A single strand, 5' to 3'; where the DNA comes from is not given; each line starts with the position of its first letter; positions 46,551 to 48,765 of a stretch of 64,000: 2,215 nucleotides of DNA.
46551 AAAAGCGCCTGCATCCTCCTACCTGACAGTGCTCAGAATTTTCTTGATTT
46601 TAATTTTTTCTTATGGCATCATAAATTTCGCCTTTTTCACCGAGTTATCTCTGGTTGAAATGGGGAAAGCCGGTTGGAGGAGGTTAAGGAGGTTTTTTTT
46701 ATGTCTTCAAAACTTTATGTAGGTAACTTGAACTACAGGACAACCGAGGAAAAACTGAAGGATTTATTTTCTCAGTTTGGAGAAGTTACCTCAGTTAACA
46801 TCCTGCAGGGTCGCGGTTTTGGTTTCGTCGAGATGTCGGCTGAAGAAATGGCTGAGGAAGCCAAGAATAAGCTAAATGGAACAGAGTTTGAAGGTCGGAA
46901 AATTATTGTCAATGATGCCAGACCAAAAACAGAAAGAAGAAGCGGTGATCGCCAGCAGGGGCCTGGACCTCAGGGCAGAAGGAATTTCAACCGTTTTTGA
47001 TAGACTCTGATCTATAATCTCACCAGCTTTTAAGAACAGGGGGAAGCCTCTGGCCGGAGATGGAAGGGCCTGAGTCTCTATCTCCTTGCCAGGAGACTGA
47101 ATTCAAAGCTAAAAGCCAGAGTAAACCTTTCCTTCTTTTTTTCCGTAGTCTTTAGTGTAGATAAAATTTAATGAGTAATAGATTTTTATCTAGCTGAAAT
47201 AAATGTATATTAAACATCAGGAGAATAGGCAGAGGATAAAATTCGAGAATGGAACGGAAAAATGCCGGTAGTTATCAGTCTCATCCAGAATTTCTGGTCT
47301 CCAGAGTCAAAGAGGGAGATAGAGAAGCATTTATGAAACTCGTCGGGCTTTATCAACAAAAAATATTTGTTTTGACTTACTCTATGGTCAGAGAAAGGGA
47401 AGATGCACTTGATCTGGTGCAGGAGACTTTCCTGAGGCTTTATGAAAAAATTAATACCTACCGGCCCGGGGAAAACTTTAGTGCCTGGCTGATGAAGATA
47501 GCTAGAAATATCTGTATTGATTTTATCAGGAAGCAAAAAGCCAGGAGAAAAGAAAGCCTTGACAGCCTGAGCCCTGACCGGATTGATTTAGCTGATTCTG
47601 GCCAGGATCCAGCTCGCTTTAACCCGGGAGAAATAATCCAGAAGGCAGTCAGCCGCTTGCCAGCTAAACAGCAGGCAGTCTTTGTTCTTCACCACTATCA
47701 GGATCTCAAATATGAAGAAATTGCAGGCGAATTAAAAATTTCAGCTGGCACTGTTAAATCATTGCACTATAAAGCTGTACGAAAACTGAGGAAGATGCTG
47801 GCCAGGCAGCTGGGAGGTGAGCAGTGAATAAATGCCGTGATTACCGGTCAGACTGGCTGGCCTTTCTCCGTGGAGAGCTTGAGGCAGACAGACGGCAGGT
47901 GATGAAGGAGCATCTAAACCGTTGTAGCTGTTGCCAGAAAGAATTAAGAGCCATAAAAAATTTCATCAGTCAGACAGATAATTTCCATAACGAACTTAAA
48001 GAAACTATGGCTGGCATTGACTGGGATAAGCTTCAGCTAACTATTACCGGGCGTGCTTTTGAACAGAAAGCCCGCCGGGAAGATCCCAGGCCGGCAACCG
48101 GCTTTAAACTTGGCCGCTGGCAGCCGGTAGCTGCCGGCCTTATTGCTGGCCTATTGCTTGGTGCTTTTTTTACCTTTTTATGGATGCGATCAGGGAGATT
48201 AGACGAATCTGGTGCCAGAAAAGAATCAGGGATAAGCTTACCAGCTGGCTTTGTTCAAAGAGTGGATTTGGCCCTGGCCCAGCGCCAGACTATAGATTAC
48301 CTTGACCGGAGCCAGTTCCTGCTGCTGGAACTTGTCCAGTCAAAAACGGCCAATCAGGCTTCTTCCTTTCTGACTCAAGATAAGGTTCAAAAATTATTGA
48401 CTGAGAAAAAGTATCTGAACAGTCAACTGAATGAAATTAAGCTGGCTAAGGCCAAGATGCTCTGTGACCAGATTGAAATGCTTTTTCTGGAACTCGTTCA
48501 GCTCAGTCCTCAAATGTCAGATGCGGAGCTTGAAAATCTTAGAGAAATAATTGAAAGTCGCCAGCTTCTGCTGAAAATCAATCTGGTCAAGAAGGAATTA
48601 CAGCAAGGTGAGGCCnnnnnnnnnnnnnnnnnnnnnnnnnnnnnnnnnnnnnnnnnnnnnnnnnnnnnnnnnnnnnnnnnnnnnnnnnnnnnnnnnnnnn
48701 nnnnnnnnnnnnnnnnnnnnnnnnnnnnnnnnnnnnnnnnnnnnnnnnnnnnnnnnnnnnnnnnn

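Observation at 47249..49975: ECF sigma / zinc-finger anti-sigma operon extended by two secreted proteins sharing a paralogous C-terminal domain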

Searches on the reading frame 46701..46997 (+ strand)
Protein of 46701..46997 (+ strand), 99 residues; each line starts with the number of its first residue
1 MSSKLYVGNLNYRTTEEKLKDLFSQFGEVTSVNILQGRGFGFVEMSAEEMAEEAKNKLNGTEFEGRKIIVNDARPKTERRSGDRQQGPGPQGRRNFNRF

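Call 3: search_protein_families(library=pfam, proteins=[window:46701-46997:+], max_evalue=1)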
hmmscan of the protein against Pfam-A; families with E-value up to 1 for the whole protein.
window:46701-46997:+ (99 aa): 9 families
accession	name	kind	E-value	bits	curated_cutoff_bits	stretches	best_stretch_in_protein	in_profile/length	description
PF00076.28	RRM_1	-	1.9e-22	79.3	20.7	1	5-68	1-69/70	RNA recognition motif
PF08777.17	RRM_3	-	1e-05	25.9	22.9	1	10-85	9-79/102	RNA binding motif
PF13893.12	RRM_5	-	1.6e-05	25.1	27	1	3-70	27-96/125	RNA recognition motif. (a.k.a. RRM, RBD, or RNP domain)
PF04847.18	Calcipressin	-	0.00032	21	23.5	1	15-96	9-92/186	Calcipressin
PF16842.11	RRM_occluded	-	0.00057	20.2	30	1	6-70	5-70/79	Occluded RNA-recognition motif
PF16367.11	RRM_7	-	0.074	13.5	27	1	2-30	1-29/94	RNA recognition motif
PF16934.11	Mersacidin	-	0.077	13.2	27.6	1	39-51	2-14/34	Two-component Enterococcus faecalis cytolysin (EFC)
PF03880.21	DbpA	-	0.13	12.8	25.6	1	40-70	41-70/72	DbpA RNA binding domain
PF25701.1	RRM_YTH1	-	0.14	12.5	35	1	4-69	4-70/75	YTH1-like RRM domain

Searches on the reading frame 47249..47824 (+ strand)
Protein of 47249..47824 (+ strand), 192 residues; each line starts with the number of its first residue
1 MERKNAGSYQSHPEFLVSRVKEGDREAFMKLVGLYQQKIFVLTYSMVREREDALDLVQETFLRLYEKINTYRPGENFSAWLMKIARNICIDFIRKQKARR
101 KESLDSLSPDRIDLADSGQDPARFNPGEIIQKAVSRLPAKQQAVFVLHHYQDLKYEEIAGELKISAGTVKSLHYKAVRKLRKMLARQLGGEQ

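Call 3: search_protein_families(library=pfam, proteins=[window:47249-47824:+], max_evalue=1)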
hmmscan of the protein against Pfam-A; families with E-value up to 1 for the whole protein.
window:47249-47824:+ (192 aa): 9 families
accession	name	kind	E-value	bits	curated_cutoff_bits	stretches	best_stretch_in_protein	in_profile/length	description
PF04542.20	Sigma70_r2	-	3.2e-19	68.9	24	1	31-98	1-70/71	Sigma-70 region 2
PF08281.18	Sigma70_r4_2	-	2.6e-16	59.4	25.7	1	128-180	2-54/54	Sigma-70, region 4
PF04545.22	Sigma70_r4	-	6.1e-13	48.5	24.1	1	134-182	2-50/50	Sigma-70, region 4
PF07638.17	Sigma70_ECF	-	7e-08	33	21.1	1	16-171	7-170/185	ECF sigma factor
PF00196.25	GerE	-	0.0036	17.3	23.5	1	150-181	15-46/57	Bacterial regulatory proteins, luxR family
PF04297.20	UPF0122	-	0.0044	17.7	22.7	1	137-184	18-61/101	Putative helix-turn-helix protein, YlxM / p13 like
PF13725.12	tRNA_bind_2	-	0.021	14.9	27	1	136-186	102-152/233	Possible tRNA binding domain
PF12645.13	HTH_16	-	0.022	15.3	22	1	17-72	4-65/65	Helix-turn-helix domain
PF13384.12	HTH_23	-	0.031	14.5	24.6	1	141-170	6-35/50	Homeodomain-like domain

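Call 8: search_protein_families(library=ncbifam, proteins=[window:47249-47824:+], max_evalue=1)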
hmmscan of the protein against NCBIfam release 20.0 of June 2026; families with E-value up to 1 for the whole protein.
window:47249-47824:+ (192 aa): 128 families (the best 25 are shown)
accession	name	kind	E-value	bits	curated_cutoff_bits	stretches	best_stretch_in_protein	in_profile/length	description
NF009166.1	PRK12513.1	equivalog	2.6e-35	121.9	206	1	12-186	8-188/193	RNA polymerase sigma factor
NF007223.0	PRK09641.1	equivalog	1e-34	120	209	1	16-185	8-185/187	RNA polymerase sigma factor SigW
TIGR02985.1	Sig70_bacteroi1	subfamily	1e-33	116.8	126.4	1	26-184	1-162/162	RNA polymerase sigma-70 factor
TIGR02937.1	sigma70-ECF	superfamily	1.3e-33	116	42.9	1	26-184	1-165/165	sigma-70 family RNA polymerase sigma factor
NF007216.0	PRK09638.1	equivalog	2e-33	115.6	194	1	14-186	6-176/180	RNA polymerase sigma factor SigY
NF009171.0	PRK12518.1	equivalog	6.1e-32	111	208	1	14-187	15-187/191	RNA polymerase sigma factor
TIGR02948.1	SigW_bacill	equivalog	1.1e-31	110.4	243.1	1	16-184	8-184/187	RNA polymerase sigma factor SigW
NF004113.0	PRK05602.1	equivalog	2.1e-31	109.2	208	1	10-187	29-204/211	RNA polymerase sigma factor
NF008888.0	PRK11922.1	equivalog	8.3e-31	107.4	204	1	11-190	15-202/231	RNA polymerase sigma factor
TIGR02954.1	Sig70_famx3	hypoth_equivalog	2.6e-30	105.4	188.5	1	16-186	6-169/170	RNA polymerase sigma-70 factor, TIGR02954 family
NF058625.1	sigma_PG0214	equivalog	6.5e-29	100.8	130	1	26-186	4-163/170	GFO_1088 family ECF-type sigma factor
TIGR02952.1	Sig70_famx2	equivalog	1.4e-28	99.9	206.45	1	16-184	1-170/170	ECF subfamily RNA polymerase sigma factor, BldN family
NF007225.0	PRK09643.1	equivalog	1.2e-27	96.9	190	1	11-186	13-184/204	RNA polymerase sigma factor SigM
TIGR02950.1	SigM_subfam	subfamily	2e-26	92.8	147.95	1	33-184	7-158/159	RNA polymerase sigma factor, SigM family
TIGR02983.1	SigE-fam_strep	subfamily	4.6e-26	91.6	141.55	1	24-186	4-160/162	SigE family RNA polymerase sigma factor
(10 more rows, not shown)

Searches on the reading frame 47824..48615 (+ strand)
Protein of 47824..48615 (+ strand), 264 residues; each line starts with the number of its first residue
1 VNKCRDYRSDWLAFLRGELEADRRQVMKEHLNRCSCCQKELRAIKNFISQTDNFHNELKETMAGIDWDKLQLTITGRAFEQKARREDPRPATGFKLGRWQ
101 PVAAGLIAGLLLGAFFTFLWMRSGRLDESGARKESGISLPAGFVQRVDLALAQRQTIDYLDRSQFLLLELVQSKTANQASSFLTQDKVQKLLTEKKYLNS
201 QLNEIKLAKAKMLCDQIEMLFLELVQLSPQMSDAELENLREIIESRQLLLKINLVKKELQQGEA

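Call 3: search_protein_families(library=pfam, proteins=[window:47824-48615:+], max_evalue=1)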
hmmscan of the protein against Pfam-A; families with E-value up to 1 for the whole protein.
window:47824-48615:+ (264 aa): 2 families
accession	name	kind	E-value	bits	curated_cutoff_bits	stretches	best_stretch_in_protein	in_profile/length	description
PF13490.11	zf-HC2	-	0.00099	19.6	22.2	1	4-35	1-32/35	Putative zinc-finger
PF23257.1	DUF7071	-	0.026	14.7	27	1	224-246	22-44/68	Domain of unknown function (DUF7071)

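Call 8: search_protein_families(library=ncbifam, proteins=[window:47824-48615:+], max_evalue=1)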
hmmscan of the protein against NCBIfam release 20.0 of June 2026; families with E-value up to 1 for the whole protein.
window:47824-48615:+ (264 aa): 4 families
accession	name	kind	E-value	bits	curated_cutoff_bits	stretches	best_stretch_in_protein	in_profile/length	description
TIGR03988.1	antisig_RsrA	equivalog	9.2e-05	22.5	62.5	1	3-42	1-40/77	mycothiol system anti-sigma-R factor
NF052375.1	antisigma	equivalog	0.00015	21.8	100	1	17-122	8-109/217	anti-sigma factor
NF040692.1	recomb_assoc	equivalog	0.055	13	40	1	187-248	110-171/207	gamma-mobile-trio protein GmtX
NF040730.1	CxCC_doxin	equivalog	0.074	12.8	65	1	26-69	3-45/83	thioredoxin-like (seleno)protein SaoT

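Call 67: search_protein_families(library=pfam, alignment_id=A8, max_evalue=0.1)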
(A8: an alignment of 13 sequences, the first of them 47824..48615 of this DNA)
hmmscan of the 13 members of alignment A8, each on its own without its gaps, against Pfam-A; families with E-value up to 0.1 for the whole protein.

A. member 1, window:47824-48615:+ (264 aa): 2 families
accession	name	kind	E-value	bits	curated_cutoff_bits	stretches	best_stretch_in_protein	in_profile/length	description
PF13490.11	zf-HC2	-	0.00099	19.6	22.2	1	4-35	1-32/35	Putative zinc-finger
PF23257.1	DUF7071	-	0.026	14.7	27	1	224-246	22-44/68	Domain of unknown function (DUF7071)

B. families by the number of members that match (of 13 scanned): 9 families
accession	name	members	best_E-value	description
PF13490.11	zf-HC2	13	2.9e-10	Putative zinc-finger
PF23257.1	DUF7071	2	0.026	Domain of unknown function (DUF7071)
PF03917.23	GSH_synth_ATP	2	0.026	Eukaryotic glutathione synthase, ATP binding domain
PF02965.22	Met_synt_B12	1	0.0097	Vitamin B12 dependent methionine synthase, activation domain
PF10892.13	DUF2688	1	0.019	Protein of unknown function (DUF2688)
PF19370.4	DUF5945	1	0.038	Family of unknown function (DUF5945)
PF22431.2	COG2p_C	1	0.068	COG2p C-terminal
PF14399.12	BtrH_N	1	0.079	Butirosin biosynthesis protein H, N-terminal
PF01466.24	Skp1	1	0.082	Skp1 family, dimerisation domain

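Call 68: search_solved_structures(query=A8, max_evalue=1)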
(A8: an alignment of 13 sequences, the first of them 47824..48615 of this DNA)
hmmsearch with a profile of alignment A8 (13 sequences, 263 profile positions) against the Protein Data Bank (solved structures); distinct sequences matched with E-value up to 1: 8.
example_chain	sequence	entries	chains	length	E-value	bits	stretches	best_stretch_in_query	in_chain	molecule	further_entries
5wuq_C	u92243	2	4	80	0.0016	21.2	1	11-50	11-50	Anti-sigma-W factor RsiW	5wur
3hug_B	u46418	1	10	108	0.0042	19.8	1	7-54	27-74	PROBABLE CONSERVED MEMBRANE PROTEIN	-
8rlz_A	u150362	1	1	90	0.033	16.9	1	10-47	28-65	Antisigma factor DdvA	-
1k4w_A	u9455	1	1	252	0.11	15.2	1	17-93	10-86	Nuclear receptor ROR-beta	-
1n4h_A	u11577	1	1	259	0.11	15.2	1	17-93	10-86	Nuclear Receptor ROR-beta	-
1nq7_A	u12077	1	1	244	0.15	14.7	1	17-93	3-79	NUCLEAR RECEPTOR ROR-BETA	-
2muq_A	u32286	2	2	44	0.53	13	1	29-67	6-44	Fanconi anemia-associated protein of 20 kDa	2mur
3wwq_C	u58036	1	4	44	0.7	12.5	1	30-67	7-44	Fanconi anemia-associated protein of 20 kDa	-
